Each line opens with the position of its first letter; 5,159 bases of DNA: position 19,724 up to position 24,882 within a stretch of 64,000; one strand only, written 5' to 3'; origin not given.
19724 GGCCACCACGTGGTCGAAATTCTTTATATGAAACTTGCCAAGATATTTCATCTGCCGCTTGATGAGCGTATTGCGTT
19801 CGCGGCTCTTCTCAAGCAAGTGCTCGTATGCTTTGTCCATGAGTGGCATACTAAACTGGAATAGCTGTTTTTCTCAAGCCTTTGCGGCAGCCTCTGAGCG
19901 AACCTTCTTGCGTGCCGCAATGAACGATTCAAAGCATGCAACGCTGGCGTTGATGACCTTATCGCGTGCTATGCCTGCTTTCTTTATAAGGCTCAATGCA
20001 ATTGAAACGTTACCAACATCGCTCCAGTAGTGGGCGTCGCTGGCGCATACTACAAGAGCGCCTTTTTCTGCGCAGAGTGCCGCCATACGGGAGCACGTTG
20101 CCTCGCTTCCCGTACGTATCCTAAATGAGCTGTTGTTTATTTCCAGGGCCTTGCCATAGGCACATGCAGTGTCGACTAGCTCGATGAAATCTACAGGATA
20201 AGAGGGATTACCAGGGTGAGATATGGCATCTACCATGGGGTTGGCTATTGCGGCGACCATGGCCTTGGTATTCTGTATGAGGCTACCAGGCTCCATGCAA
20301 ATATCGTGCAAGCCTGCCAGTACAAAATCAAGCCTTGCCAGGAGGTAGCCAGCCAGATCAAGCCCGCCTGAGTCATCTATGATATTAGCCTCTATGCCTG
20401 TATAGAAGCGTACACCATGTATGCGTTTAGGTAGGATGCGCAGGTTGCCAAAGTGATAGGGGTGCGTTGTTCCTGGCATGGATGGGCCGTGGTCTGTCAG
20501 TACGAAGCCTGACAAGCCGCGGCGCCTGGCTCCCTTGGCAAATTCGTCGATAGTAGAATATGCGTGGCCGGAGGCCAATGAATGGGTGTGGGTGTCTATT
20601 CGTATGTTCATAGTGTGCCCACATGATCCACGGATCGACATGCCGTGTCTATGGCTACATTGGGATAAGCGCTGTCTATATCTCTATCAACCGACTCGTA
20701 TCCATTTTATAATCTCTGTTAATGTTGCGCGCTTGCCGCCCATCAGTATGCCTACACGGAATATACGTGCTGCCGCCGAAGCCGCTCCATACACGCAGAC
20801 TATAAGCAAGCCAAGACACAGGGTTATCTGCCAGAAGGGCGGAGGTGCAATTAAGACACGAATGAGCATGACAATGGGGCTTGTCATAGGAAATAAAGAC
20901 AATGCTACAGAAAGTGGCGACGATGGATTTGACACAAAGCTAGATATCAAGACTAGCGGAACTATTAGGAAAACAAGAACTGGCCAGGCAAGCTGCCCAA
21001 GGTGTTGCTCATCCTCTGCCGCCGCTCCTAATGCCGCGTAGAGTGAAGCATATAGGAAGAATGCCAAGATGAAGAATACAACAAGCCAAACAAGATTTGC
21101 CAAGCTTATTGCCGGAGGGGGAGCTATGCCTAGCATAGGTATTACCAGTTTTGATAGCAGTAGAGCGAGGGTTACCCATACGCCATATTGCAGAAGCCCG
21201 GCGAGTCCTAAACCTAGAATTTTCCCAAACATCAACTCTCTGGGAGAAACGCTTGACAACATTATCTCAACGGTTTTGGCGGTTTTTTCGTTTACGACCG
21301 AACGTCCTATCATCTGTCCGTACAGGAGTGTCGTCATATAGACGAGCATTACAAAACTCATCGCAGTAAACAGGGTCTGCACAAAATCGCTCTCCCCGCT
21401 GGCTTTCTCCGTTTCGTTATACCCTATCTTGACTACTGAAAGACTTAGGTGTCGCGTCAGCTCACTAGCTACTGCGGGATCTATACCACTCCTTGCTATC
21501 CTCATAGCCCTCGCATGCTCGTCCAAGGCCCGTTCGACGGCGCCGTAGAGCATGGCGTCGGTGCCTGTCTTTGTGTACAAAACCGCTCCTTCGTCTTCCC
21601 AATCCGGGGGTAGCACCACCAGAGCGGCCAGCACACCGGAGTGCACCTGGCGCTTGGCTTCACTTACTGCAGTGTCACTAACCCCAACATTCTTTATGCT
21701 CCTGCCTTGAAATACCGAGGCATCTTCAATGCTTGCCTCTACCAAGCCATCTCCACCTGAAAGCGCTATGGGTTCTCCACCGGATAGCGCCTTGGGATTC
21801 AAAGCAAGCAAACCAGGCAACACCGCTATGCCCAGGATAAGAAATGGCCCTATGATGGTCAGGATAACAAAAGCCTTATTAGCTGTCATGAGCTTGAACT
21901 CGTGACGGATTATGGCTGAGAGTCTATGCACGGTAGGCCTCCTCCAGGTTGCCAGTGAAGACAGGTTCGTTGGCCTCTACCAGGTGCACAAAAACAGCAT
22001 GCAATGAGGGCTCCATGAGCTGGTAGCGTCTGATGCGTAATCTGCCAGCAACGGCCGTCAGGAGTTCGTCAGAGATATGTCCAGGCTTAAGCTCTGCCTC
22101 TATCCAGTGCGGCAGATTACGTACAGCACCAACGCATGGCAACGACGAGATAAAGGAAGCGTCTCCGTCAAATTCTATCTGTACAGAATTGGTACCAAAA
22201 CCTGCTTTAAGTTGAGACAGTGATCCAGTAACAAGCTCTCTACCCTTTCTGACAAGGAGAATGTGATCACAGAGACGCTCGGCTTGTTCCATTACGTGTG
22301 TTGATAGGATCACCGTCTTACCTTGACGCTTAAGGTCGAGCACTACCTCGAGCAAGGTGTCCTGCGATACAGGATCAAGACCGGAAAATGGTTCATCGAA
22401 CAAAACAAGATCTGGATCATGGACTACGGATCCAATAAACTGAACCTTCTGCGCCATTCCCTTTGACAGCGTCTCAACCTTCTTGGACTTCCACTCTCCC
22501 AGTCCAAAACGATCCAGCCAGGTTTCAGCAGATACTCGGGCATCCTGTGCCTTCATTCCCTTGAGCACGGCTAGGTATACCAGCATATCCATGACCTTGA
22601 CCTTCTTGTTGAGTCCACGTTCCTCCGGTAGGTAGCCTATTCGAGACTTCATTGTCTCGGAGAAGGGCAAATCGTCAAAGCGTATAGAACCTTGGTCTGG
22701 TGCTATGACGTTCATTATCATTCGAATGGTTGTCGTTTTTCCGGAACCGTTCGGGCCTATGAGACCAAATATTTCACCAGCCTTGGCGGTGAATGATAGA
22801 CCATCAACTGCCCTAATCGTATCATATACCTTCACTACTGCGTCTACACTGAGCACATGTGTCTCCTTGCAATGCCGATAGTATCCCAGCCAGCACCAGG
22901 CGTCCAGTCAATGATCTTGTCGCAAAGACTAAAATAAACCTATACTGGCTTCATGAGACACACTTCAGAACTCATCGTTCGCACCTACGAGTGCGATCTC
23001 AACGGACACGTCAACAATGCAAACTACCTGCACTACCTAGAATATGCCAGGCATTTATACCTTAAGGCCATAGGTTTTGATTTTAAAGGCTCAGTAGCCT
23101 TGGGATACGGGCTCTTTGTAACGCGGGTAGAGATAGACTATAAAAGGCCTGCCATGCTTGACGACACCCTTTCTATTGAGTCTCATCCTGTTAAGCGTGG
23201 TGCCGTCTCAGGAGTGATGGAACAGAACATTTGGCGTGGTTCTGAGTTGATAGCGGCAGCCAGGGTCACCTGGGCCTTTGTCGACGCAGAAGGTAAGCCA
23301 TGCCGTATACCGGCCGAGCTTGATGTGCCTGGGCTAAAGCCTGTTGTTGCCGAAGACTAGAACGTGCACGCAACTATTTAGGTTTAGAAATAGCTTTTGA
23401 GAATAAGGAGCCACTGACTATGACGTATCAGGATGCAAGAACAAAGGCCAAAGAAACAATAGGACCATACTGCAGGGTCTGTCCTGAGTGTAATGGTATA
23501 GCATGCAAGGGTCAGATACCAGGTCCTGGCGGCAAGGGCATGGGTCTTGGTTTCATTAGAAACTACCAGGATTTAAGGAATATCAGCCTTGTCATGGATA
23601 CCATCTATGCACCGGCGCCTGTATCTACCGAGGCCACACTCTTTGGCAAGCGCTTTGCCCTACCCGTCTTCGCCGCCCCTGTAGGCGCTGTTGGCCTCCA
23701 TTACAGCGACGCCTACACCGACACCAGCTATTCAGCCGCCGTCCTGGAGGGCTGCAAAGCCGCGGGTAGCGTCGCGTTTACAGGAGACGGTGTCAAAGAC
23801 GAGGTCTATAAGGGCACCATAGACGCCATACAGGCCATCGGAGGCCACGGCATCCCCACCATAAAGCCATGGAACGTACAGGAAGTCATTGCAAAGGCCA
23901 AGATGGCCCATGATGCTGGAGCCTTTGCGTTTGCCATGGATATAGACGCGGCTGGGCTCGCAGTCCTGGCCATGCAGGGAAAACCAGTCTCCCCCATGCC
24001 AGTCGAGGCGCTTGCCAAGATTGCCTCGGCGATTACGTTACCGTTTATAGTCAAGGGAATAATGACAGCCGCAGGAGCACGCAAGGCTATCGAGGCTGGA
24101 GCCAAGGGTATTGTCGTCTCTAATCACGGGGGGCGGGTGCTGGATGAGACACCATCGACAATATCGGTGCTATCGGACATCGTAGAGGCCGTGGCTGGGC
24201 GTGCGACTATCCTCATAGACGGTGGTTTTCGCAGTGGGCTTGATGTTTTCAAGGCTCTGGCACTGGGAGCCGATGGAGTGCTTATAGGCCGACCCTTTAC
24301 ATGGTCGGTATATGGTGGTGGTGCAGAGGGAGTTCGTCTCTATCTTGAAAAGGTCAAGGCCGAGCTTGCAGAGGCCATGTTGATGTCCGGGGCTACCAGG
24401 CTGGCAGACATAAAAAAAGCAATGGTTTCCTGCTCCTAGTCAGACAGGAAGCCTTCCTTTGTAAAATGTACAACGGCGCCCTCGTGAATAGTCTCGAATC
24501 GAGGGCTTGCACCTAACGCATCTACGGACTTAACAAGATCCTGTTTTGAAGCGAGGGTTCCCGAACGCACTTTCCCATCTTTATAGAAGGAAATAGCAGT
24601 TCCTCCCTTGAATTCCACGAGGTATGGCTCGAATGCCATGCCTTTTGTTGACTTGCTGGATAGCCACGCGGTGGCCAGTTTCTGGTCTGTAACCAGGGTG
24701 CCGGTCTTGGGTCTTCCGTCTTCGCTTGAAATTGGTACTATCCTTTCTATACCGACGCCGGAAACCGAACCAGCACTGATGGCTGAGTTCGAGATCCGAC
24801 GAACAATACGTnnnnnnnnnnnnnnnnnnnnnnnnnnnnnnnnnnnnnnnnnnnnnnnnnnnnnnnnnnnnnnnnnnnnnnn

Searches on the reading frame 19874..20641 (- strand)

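Call 31: search_protein_families(library=pfam, proteins=[window:19874-20641:-], max_evalue=0.01)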
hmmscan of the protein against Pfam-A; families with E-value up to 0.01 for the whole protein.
window:19874-20641:- (255 aa): 1 family
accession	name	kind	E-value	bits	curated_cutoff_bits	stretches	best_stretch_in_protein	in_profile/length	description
PF02811.25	PHP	-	2.3e-06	28.5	26.4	1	16-88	1-66/164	PHP domain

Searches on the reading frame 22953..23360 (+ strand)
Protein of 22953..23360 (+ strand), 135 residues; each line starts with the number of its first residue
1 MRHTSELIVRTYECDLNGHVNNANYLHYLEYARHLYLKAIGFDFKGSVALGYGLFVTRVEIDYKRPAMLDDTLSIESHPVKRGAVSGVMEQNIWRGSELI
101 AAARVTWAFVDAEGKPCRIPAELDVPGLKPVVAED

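Call 31: search_protein_families(library=pfam, proteins=[window:22953-23360:+], max_evalue=0.01)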
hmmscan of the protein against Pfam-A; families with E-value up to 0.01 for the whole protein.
window:22953-23360:+ (135 aa): 4 families
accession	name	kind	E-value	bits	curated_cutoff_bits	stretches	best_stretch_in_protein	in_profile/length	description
PF13279.12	4HBT_2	-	3.9e-21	76.2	25.5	1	9-123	1-118/122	Thioesterase-like superfamily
PF03061.28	4HBT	-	9e-17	61.6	20.6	1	17-98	1-75/79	Thioesterase superfamily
PF20791.3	Acyl-ACP_TE_C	-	3e-07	31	21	1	5-81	10-73/101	Acyl-ACP thioesterase C-terminal domain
PF01643.23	Acyl-ACP_TE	-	0.00033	20.8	23.7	1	3-122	4-126/131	Acyl-ACP thioesterase N-terminal domain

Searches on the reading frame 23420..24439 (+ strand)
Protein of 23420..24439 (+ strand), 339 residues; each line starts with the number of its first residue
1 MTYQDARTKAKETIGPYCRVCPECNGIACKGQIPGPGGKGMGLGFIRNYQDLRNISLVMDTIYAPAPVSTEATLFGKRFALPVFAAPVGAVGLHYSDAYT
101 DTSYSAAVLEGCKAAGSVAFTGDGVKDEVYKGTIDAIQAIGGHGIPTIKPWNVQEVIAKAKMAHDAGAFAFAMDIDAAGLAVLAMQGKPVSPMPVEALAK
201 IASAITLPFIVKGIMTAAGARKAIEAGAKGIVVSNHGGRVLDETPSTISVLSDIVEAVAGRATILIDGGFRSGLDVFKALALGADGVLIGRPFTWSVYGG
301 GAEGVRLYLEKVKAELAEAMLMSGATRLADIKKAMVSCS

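Call 31: search_protein_families(library=pfam, proteins=[window:23420-24439:+], max_evalue=0.01)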
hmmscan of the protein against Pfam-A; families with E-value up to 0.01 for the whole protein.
window:23420-24439:+ (339 aa): 5 families
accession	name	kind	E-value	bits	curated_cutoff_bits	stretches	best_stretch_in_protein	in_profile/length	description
PF01070.24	FMN_dh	-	9.1e-66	222.7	24.9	2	191-336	203-348/350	FMN-dependent dehydrogenase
PF01645.23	Glu_synthase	-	2.7e-05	24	20.4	1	260-291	274-305/369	Conserved region in glutamate synthase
PF00478.31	IMPDH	-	0.00011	21.8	25.6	1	191-293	129-239/345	IMP dehydrogenase / GMP reductase domain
PF03060.21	NMO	-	0.0016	18.3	28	1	210-293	139-225/331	Nitronate monooxygenase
PF00977.27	His_biosynth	-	0.0019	18.1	23.6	0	245-290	59-102/228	Histidine biosynthesis protein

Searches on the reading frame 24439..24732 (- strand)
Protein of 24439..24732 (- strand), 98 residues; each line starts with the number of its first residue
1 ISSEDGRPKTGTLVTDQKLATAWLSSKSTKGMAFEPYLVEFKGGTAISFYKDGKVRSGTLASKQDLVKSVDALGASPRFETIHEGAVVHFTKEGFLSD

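Call 31: search_protein_families(library=pfam, proteins=[window:24439-24732:-], max_evalue=0.01)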
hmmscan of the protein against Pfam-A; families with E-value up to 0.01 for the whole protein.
seq(98 aa): 0 families
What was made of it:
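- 24436..24732 (-): Conserved downstream gene for a 98-aa all-beta protein of unknown function. Probable ATT start at 24732..24730, preceded by SD-like GAAAGGA at 24747..24741. No Pfam hit (call 31).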

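Call 41: find_homologous_proteins(query=window:24439-24732:-, max_evalue=0.001)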
Query seq(98 aa) (98 aa): 17 proteins with E <= 0.001 among 19 candidates.
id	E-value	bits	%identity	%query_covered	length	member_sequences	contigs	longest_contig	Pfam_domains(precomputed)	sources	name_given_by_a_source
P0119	4.2e-56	204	99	100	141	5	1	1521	-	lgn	-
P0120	7.5e-49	181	87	100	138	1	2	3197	-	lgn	-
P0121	1.6e-32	129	63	100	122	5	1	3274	-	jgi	jgi:hypothetical protein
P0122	5.2e-32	127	64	100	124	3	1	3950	-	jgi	-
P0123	2.8e-31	125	64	98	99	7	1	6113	-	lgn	-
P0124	1.1e-29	120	61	100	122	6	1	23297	-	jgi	-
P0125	1.4e-29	119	60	97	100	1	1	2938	-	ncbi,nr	ncbi:MAG: hypothetical protein JXM71_00400 [Spirochaetales bacterium]|nr:hypothetical protein [Spiro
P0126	1.1e-28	117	56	99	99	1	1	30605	-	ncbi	-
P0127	4.8e-27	111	63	88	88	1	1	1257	-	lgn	-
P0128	4.6e-26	108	63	88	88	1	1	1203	-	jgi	-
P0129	3.7e-25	105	52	100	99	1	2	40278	-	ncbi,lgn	-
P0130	1.4e-24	103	62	88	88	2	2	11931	-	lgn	-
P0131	3.6e-24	102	58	88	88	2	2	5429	-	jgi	-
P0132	2.6e-22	96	60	85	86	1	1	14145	-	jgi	jgi:hypothetical protein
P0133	1.6e-21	94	65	69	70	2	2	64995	-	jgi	-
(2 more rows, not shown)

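Call 50: predict_structure(alignment_id=A4)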
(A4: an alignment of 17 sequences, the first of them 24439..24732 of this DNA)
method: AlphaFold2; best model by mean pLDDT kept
length: 98 residues; sequences in the alignment: 17
mean_pLDDT: 83.3   pTM: 0.72
mean pLDDT of the five models: 83.3, 78.7, 78.2, 58.7, 52.5
residues with pLDDT >= 90: 51; 70-90: 27; 50-70: 15; < 50: 5
segments of 3 or more residues with pLDDT < 50: 1-5
pLDDT, mean of each block of 10 residues (from residue 1): 56 93 68 78 94 92 92 76 96 89
secondary structure, 60 per line:
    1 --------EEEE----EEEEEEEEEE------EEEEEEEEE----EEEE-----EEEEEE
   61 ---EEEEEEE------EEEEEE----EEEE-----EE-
elements in order: E9-12 E17-26 E33-41 E46-49 E55-60 E64-70 E77-82 E87-90
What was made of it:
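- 24436..24732 (-): AF2 gives 8 strands, pLDDT 83 (call 50).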

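Call 54: fold_search(model_id=the predicted structure, library=pdb)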
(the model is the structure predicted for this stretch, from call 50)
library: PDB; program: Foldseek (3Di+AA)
matches with E <= 10: 214; with E <= 0.001: 0
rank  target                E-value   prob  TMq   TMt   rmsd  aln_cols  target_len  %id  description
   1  3tqy_A                7.5e-01  0.08  0.21  0.20  11.0       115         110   11  Structure of a single-stranded DNA-binding protein (ssb), from Coxiella burnetii (released 2011-09-21)
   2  8aol                  1.0e+00  0.07  0.22  0.17  14.3       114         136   15  Crystal structure of S-layer protein SlpX from Lactobacillus acidophilus, domain III (aa 363-499) (released 2023-08-23)
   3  6biq_B                1.1e+00  0.08  0.23  0.10  14.8       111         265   10  Structure of NlpC2 from Trichomonas vaginalis (released 2018-11-07)
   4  6biq_A                1.1e+00  0.06  0.20  0.10  14.8       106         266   13  Structure of NlpC2 from Trichomonas vaginalis (released 2018-11-07)
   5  5lzs_V                1.3e+00  0.08  0.22  0.17  13.3       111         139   14  Structure of the mammalian ribosomal elongation complex with aminoacyl-tRNA, eEF1A, and didemnin B (released 2016-11-30)
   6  6skf_BL               1.4e+00  0.05  0.19  0.16  11.0       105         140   10  Cryo-EM Structure of T. kodakarensis 70S ribosome (released 2020-07-29)
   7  1iwm_A                1.8e+00  0.06  0.20  0.13  11.7        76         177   14  Crystal Structure of the Outer Membrane Lipoprotein Receptor, LolB (released 2003-07-15)
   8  9v1i_lE               1.8e+00  0.04  0.16  0.06  17.1        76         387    8  Cryo- EM structure of ribosomal large subunit (LSU) from Entamoeba histolytica at 2.8 angstrom resolution (released 2025-10-08)
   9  7qep_N3               2.0e+00  0.06  0.22  0.18  14.5       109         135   15  Cryo-EM structure of the ribosome from Encephalitozoon cuniculi (released 2022-02-09)
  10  9qf4_BJ               2.0e+00  0.04  0.18  0.16  12.4       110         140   13  Structure of P. furiosus 70S ribosome grown at 95 degC (released 2025-11-05)
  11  5n1u_B                2.1e+00  0.05  0.17  0.11   7.9        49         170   14  Structure of xEco2 acetyltransferase domain (released 2017-03-15)
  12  8btd_LW               2.1e+00  0.04  0.18  0.16  13.9       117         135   14  Giardia Ribosome in PRE-T Hybrid State (D1) (released 2023-03-22)
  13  4k2o                  2.1e+00  0.04  0.16  0.09  10.7        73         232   20  The Structure of a Triple Mutant of the Tiam1 PH-CC-Ex Domain (released 2013-07-10)
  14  8bsi_LW               2.1e+00  0.03  0.18  0.15  12.5       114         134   15  Giardia ribosome chimeric hybrid-like GDP+Pi bound state (B1) (released 2023-03-15)
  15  9rlg_L                2.2e+00  0.05  0.20  0.13  11.8        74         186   14  LolCDE complex with LolB lipoprotein (released 2026-01-21)
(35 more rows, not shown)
